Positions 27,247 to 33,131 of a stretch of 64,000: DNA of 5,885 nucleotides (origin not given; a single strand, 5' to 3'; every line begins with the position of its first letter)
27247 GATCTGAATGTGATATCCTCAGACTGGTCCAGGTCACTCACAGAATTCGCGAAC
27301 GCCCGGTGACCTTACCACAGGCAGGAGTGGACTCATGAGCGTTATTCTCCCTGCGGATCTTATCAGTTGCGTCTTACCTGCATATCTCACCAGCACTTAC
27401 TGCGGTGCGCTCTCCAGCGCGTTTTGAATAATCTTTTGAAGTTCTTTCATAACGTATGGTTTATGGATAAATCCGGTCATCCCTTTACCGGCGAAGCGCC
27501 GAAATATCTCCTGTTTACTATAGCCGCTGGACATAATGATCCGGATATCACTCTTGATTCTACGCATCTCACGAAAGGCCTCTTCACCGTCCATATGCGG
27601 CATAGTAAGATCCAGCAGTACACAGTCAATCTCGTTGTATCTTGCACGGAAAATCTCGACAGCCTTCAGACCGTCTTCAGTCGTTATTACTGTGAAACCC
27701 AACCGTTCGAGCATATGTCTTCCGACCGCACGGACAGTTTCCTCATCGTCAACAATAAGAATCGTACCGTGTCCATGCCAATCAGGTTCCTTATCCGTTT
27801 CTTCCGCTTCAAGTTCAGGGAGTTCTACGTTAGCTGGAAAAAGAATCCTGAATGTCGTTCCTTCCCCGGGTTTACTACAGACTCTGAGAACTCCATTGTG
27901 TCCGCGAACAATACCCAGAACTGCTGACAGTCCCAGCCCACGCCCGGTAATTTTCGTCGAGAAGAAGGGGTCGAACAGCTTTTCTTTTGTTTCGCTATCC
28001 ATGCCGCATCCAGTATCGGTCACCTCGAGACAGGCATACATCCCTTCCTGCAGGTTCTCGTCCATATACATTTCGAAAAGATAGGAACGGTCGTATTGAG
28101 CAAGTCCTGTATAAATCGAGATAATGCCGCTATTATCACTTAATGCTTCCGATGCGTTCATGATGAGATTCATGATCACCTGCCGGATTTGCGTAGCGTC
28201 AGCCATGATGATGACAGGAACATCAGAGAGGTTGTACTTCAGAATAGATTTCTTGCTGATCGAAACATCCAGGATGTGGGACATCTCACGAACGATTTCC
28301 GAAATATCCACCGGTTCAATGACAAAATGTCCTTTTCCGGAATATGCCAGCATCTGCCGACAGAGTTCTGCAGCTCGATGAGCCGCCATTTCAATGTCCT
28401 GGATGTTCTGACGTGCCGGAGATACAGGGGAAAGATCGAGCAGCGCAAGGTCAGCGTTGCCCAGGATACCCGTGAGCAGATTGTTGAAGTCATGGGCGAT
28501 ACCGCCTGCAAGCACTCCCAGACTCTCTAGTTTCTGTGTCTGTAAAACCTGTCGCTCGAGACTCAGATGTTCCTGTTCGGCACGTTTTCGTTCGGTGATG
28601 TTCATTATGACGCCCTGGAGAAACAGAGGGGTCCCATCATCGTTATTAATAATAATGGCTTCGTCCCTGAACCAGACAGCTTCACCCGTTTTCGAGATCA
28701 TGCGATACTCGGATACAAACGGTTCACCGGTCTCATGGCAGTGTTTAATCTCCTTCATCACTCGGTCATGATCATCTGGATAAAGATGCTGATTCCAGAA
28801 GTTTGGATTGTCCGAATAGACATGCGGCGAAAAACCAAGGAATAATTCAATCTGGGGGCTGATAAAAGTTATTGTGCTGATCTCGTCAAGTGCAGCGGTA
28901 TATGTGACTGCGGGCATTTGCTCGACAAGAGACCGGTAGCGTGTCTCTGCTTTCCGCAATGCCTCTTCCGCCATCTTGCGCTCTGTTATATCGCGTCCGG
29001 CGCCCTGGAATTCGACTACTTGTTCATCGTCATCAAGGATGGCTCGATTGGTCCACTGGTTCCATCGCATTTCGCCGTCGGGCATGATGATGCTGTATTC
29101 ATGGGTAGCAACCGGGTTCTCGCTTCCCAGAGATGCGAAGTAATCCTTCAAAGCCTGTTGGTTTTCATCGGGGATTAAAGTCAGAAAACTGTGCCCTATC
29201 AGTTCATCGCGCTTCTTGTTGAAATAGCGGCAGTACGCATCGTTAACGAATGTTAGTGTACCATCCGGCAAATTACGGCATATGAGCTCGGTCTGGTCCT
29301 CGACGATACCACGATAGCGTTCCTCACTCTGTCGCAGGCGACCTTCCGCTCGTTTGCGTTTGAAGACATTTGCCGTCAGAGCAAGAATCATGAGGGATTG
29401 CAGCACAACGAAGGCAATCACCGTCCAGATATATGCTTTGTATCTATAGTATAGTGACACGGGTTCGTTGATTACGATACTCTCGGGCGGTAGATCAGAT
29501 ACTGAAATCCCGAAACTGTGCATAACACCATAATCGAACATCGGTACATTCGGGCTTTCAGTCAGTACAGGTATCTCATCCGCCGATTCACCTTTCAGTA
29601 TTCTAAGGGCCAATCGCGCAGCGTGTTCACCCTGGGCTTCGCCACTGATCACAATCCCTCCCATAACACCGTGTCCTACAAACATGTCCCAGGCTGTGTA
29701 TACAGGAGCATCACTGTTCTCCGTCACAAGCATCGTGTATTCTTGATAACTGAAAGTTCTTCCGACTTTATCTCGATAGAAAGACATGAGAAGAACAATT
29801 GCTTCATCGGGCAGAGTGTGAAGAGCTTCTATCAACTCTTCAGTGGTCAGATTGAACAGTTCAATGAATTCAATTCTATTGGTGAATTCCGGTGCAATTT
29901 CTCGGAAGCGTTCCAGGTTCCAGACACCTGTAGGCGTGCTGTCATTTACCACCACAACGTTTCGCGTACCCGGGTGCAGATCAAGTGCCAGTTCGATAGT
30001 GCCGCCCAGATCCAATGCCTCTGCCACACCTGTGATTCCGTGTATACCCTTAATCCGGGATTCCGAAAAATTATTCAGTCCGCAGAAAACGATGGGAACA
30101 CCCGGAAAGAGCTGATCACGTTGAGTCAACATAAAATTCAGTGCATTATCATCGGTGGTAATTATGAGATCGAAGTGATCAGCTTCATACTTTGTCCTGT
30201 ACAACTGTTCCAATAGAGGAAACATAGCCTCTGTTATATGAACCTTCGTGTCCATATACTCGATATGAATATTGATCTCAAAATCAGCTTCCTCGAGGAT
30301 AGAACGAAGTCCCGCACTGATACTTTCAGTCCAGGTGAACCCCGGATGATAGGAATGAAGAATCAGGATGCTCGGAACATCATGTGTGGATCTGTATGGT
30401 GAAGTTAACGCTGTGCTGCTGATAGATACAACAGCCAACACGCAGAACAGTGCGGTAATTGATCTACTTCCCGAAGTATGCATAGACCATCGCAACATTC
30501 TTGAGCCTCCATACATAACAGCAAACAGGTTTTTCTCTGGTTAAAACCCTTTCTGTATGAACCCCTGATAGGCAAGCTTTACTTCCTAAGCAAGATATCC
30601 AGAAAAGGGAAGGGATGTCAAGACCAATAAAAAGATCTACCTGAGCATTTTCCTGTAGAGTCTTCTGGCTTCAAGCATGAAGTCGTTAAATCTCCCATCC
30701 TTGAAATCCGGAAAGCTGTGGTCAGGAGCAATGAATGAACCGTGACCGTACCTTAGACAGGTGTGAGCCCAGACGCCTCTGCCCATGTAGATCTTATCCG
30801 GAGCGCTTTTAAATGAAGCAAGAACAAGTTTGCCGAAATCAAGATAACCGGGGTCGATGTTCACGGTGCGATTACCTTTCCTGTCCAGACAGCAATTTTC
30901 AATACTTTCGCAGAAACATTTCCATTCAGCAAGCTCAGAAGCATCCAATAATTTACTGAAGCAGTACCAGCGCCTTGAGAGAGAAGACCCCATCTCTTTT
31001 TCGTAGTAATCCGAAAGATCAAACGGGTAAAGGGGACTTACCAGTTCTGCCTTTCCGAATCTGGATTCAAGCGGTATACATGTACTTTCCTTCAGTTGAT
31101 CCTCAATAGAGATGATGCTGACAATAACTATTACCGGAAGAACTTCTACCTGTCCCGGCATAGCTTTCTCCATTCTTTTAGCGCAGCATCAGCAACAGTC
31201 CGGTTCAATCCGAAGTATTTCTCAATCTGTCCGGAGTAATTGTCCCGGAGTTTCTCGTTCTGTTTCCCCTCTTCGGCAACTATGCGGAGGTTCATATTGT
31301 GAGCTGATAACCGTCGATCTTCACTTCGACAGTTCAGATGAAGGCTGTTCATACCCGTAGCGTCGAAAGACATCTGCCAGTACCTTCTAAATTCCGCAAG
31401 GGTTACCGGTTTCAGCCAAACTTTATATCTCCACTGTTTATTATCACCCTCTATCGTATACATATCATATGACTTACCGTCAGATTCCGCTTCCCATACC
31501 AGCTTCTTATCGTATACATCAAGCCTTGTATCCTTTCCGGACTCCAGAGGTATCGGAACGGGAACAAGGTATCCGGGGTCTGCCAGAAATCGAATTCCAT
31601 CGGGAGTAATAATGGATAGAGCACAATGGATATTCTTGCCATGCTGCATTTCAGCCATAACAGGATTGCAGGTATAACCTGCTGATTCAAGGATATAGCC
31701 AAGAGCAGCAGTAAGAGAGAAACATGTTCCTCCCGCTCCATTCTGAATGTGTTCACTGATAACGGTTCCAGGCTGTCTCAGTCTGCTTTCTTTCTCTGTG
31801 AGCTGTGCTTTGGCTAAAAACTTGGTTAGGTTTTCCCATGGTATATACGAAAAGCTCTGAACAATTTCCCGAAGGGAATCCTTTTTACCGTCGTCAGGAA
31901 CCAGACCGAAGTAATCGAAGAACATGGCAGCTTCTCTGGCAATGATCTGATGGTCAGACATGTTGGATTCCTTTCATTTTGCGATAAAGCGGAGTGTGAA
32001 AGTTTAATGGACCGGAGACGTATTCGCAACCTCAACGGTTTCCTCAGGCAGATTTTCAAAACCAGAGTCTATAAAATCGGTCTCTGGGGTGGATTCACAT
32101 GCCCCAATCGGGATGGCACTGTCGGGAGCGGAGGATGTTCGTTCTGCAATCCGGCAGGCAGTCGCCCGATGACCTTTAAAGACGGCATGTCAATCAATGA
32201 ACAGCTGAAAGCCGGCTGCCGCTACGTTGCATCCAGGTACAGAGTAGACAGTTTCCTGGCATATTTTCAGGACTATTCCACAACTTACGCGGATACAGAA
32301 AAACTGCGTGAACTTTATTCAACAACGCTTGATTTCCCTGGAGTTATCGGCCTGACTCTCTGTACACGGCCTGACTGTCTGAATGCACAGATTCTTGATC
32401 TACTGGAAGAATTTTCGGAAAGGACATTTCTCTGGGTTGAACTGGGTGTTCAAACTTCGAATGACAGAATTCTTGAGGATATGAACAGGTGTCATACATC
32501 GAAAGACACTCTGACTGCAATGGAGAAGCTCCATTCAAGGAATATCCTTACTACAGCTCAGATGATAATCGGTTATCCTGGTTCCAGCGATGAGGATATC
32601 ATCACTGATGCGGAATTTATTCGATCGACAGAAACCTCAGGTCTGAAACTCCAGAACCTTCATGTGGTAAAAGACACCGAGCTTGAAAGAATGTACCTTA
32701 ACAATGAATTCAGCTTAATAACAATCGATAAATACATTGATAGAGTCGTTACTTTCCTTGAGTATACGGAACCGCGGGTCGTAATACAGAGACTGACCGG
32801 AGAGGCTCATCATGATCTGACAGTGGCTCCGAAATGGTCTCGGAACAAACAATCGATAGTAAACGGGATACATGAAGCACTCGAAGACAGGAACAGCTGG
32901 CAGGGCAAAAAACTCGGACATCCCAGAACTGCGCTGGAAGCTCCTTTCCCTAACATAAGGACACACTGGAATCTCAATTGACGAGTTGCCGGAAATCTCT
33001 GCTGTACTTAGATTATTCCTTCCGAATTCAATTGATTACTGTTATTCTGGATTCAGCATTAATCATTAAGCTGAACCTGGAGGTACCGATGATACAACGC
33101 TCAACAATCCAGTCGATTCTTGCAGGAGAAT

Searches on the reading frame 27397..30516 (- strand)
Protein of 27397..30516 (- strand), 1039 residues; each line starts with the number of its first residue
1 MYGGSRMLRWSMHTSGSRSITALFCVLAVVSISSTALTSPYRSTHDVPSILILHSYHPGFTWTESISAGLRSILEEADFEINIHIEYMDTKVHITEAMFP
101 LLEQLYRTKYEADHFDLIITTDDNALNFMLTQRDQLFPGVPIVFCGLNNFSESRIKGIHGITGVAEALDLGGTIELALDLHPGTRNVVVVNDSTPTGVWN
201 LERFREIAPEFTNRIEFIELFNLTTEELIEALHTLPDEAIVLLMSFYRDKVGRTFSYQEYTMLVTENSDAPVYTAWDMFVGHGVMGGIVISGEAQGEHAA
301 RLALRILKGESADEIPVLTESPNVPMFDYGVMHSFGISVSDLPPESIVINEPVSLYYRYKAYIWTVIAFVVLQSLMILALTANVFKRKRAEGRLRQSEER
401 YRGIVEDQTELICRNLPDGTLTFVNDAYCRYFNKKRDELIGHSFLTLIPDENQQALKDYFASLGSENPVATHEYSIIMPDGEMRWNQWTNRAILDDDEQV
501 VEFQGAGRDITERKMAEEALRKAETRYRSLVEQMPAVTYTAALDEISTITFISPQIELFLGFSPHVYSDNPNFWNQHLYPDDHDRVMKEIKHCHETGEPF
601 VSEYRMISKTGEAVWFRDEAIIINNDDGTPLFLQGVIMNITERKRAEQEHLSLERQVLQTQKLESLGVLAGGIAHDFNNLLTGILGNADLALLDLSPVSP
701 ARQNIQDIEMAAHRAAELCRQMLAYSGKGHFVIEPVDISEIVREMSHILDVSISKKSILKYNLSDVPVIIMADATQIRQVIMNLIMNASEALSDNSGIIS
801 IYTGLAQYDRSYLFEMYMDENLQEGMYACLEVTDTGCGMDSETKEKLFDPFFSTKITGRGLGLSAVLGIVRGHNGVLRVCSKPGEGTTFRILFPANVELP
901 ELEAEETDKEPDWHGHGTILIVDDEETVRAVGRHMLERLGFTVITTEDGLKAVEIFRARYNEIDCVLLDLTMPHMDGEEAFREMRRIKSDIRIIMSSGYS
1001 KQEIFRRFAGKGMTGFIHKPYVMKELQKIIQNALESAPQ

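Call 61: search_protein_families(library=pfam, proteins=[window:27397-30516:-], max_evalue=0.00001)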
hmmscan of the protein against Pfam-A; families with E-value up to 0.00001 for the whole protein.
window:27397-30516:- (1039 aa): 9 families
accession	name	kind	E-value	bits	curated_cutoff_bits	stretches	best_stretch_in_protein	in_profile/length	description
PF08447.18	PAS_3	-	7.3e-31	106.7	25.6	2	550-637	2-89/89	PAS fold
PF00072.30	Response_reg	-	4.2e-24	85.3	30.2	1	919-1030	1-110/111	Response regulator receiver domain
PF02518.31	HATPase_c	-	2.2e-19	70.4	26.4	1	773-895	2-109/111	Histidine kinase-, DNA gyrase B-, and HSP90-like ATPase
PF13426.13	PAS_9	-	5.8e-18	65.5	27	1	415-512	7-103/103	PAS domain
PF08448.16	PAS_4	-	3.4e-15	56.7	23.1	1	417-514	13-109/110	PAS fold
PF00989.32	PAS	-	2.2e-12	47.4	22.6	1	399-510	1-113/113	PAS fold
PF04392.18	ABC_sub_bind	-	4.6e-10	39.6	25.9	1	66-320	16-262/293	ABC transporter substrate binding protein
PF13188.13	PAS_8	-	1.5e-06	28.3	21.8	0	399-452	1-54/65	PAS domain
PF00512.31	HisKA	-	5.9e-06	26.7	26.9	0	669-726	5-61/66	His Kinase A (phospho-acceptor) domain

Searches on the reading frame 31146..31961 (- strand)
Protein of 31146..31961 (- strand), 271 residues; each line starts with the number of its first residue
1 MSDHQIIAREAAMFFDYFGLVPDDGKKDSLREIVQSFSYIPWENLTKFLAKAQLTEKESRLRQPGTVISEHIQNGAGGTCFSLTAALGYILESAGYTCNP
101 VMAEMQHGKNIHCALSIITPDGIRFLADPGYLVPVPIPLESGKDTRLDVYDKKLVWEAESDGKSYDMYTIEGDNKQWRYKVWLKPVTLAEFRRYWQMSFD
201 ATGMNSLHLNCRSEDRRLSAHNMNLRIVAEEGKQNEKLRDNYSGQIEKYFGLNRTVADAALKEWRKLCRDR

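Call 89: search_protein_families(library=pfam, proteins=[window:31146-31961:-], max_evalue=0.000001)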
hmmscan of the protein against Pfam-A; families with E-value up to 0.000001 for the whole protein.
window:31146-31961:- (271 aa): 1 family
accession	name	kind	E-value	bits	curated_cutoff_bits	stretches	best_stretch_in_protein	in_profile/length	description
PF00797.23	Acetyltransf_2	-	4.6e-11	43.4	22.8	1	28-253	3-234/240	N-acetyltransferase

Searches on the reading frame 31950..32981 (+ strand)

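Call 89: search_protein_families(library=pfam, proteins=[window:31950-32981:+], max_evalue=0.000001)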
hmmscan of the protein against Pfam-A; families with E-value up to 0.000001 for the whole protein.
window:31950-32981:+ (343 aa): 2 families
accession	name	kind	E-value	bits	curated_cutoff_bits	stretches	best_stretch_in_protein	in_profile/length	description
PF16199.10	Radical_SAM_C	-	4.5e-25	88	31.9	1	230-312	2-84/85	Radical_SAM C-terminal domain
PF04055.27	Radical_SAM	-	2.2e-16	60.9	29.5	1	61-224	9-166/166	Radical SAM superfamily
